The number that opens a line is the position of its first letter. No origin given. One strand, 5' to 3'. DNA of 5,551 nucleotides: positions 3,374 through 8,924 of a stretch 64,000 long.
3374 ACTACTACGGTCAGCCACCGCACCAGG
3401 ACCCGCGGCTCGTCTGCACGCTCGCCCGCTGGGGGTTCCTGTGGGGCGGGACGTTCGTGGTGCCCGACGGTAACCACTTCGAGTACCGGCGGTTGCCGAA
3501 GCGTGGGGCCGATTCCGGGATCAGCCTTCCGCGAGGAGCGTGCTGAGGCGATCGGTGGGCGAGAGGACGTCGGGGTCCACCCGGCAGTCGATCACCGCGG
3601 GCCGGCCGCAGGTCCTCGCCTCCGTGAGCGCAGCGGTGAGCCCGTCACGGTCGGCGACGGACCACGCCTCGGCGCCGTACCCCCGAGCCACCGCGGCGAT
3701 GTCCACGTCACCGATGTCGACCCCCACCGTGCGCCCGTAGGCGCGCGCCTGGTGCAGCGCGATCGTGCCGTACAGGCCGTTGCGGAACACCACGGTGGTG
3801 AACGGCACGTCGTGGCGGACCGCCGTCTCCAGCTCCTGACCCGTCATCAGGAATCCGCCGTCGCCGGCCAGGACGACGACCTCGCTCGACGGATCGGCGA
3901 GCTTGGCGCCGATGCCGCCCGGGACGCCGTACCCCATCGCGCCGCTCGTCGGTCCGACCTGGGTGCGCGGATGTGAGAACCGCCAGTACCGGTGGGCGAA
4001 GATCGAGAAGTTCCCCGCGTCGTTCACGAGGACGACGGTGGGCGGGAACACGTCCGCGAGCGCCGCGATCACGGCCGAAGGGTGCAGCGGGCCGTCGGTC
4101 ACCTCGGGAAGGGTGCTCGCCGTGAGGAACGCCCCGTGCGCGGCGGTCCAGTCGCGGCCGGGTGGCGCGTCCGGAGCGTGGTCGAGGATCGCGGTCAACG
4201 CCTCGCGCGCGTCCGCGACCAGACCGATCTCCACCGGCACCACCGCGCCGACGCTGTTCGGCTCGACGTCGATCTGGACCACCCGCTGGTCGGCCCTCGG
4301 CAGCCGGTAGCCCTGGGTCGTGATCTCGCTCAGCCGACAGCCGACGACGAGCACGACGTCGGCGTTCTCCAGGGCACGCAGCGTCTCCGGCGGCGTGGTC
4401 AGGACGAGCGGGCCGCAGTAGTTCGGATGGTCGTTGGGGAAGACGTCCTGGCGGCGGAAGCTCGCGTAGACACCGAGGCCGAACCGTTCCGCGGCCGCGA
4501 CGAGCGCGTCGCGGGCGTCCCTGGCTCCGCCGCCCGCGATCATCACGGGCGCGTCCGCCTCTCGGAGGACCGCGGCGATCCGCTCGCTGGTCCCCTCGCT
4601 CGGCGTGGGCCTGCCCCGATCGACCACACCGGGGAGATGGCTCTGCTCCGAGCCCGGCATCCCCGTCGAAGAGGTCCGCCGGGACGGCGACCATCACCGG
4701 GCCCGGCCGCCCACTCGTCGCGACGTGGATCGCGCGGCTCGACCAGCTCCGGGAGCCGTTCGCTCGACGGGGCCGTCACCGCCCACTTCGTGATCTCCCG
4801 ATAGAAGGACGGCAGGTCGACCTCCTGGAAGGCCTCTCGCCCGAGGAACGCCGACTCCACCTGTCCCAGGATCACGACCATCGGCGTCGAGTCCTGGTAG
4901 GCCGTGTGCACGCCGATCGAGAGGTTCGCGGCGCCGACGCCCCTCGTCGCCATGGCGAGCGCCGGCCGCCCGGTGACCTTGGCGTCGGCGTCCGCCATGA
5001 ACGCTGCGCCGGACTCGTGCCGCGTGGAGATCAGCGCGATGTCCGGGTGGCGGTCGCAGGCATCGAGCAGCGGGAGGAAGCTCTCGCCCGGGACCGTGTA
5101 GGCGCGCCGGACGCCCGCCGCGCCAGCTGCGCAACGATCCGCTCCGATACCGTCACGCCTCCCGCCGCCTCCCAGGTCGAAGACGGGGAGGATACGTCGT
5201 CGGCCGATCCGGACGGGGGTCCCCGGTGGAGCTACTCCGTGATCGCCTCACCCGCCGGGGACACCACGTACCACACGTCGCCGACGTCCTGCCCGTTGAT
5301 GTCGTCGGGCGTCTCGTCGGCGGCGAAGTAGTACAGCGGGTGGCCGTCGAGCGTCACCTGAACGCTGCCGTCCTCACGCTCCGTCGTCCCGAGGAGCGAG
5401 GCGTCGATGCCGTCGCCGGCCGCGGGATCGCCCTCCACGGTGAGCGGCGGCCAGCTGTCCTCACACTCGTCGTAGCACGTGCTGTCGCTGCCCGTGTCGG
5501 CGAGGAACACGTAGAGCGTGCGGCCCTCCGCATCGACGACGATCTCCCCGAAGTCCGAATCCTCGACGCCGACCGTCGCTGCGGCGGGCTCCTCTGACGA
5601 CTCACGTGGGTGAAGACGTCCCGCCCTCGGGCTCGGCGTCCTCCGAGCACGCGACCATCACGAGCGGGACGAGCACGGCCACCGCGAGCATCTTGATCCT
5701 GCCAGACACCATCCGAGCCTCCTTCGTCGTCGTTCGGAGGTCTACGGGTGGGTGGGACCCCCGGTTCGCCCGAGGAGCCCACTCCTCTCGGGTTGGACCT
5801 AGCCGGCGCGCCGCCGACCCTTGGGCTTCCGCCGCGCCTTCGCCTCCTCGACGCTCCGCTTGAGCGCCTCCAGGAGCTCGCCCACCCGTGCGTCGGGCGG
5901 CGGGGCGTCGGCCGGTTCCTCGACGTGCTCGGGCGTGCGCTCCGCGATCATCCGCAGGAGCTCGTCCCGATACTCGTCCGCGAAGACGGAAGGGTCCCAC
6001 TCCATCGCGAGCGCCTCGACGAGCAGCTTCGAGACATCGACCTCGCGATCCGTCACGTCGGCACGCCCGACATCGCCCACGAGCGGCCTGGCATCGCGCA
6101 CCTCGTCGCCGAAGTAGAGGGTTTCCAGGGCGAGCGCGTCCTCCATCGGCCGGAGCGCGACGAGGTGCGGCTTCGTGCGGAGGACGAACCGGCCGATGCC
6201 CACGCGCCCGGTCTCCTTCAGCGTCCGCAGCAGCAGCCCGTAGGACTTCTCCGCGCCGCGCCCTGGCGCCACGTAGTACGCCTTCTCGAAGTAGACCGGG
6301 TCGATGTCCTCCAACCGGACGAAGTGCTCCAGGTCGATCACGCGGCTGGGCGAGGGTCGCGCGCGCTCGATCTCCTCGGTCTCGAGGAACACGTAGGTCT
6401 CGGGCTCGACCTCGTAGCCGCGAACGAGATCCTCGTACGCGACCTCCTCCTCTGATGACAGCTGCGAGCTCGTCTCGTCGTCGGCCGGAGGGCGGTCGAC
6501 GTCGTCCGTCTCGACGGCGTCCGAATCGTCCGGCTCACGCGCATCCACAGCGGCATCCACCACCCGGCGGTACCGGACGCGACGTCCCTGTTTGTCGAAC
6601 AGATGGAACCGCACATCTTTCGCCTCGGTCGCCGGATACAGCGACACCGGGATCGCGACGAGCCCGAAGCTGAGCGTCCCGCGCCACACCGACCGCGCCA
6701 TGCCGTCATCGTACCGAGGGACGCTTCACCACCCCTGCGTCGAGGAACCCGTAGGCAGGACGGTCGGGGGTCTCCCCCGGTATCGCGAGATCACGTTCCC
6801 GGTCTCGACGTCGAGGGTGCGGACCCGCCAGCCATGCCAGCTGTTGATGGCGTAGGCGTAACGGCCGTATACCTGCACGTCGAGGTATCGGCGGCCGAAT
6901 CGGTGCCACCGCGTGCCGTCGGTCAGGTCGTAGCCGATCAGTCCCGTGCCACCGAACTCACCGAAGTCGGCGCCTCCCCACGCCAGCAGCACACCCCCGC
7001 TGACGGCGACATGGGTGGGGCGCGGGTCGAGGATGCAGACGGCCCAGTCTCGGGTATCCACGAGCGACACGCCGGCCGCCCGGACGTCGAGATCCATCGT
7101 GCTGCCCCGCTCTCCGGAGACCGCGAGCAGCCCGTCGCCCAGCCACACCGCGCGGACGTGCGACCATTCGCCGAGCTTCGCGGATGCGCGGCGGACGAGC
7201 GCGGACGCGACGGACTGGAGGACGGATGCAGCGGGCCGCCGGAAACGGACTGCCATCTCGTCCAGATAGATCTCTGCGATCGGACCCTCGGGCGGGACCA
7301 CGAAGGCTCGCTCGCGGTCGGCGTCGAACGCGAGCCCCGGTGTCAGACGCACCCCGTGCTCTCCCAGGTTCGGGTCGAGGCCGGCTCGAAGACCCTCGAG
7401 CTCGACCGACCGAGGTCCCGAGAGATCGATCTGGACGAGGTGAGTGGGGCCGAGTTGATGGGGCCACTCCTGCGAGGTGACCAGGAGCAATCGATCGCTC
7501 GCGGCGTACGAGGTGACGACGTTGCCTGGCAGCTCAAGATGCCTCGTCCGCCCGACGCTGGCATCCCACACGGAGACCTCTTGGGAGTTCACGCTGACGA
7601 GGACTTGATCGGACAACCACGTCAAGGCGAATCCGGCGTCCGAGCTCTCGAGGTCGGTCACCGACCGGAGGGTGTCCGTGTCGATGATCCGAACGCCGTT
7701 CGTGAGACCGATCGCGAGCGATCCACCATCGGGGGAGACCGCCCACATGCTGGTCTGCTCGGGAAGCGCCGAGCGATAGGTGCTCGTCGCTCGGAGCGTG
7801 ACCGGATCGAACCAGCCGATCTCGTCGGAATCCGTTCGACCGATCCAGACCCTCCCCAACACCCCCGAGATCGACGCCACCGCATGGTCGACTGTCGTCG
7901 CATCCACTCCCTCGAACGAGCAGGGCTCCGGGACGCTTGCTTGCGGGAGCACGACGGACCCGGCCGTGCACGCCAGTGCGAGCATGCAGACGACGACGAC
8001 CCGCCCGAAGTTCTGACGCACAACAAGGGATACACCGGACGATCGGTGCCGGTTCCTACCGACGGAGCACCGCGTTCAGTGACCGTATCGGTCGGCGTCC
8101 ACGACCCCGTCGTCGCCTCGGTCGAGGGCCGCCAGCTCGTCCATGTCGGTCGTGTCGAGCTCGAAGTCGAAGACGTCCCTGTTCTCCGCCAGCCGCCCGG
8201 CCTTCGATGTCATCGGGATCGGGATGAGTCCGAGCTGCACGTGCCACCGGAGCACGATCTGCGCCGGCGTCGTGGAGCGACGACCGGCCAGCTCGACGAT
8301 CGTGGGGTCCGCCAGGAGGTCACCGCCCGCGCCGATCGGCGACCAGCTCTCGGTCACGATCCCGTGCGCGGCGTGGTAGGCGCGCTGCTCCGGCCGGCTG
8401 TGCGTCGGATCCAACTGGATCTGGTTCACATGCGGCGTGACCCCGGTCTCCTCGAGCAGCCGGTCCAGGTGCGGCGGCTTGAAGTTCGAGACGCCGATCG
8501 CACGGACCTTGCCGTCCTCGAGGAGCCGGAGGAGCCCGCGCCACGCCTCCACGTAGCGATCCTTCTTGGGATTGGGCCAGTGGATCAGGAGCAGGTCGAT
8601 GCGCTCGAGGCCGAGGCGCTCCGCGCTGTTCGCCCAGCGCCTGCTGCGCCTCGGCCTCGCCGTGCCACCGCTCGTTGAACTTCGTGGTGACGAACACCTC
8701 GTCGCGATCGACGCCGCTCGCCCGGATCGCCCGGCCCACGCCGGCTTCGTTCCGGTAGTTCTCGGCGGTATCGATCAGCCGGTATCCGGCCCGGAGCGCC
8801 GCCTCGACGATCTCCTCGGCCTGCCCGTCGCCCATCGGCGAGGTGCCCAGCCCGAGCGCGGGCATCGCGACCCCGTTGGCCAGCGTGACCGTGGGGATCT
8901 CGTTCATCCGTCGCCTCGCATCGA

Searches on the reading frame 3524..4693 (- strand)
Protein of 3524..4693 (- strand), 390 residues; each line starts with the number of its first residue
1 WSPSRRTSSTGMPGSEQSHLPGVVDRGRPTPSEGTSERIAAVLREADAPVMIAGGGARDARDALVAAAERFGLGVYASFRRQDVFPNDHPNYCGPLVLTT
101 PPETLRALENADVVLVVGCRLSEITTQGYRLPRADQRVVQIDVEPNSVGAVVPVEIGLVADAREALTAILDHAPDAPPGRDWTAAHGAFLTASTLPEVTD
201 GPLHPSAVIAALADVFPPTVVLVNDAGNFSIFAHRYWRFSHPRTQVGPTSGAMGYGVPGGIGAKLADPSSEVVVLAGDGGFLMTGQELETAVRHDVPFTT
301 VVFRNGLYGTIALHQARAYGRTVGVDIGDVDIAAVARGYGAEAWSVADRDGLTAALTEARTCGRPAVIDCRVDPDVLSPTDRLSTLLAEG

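Call 51: search_protein_families(library=pfam, proteins=[window:3524-4693:-], max_evalue=0.00001)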
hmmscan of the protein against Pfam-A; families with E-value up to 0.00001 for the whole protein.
window:3524-4693:- (390 aa): 2 families
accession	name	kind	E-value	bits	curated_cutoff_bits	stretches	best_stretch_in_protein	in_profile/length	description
PF02775.26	TPP_enzyme_C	-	9.5e-41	139.5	21.9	1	225-370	1-151/151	Thiamine pyrophosphate enzyme, C-terminal TPP binding domain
PF00205.28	TPP_enzyme_M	-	3.3e-34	118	30.4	1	37-168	2-136/137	Thiamine pyrophosphate enzyme, central domain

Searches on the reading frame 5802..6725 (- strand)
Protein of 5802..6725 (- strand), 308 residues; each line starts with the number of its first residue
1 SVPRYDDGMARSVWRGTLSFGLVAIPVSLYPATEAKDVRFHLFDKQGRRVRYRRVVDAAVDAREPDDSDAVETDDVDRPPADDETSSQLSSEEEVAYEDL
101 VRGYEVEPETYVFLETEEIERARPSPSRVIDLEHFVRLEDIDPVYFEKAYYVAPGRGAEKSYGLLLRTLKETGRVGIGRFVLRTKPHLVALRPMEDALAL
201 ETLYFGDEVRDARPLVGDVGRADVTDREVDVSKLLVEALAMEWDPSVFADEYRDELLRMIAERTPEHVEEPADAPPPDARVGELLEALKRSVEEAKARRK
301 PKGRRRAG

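Call 51: search_protein_families(library=pfam, proteins=[window:5802-6725:-], max_evalue=0.00001)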
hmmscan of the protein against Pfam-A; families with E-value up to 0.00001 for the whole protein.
window:5802-6725:- (308 aa): 1 family
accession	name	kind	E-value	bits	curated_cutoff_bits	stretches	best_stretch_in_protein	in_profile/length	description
PF02735.22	Ku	-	4e-42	144.7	25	1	19-230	1-189/190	Ku70/Ku80 beta-barrel domain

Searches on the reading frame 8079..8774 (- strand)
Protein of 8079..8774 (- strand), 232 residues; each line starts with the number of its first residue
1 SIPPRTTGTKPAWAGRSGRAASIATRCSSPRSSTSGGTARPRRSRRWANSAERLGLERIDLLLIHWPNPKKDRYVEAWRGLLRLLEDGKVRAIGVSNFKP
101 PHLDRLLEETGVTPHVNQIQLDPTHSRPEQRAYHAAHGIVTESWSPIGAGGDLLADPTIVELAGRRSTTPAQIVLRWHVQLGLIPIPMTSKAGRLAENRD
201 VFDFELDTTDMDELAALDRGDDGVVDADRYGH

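Call 51: search_protein_families(library=pfam, proteins=[window:8079-8774:-], max_evalue=0.00001)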
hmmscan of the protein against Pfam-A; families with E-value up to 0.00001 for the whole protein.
window:8079-8774:- (232 aa): 1 family
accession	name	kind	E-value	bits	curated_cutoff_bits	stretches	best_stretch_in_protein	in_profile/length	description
PF00248.27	Aldo_ket_red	-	1.5e-30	106.7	24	1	23-218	67-290/291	Aldo/keto reductase family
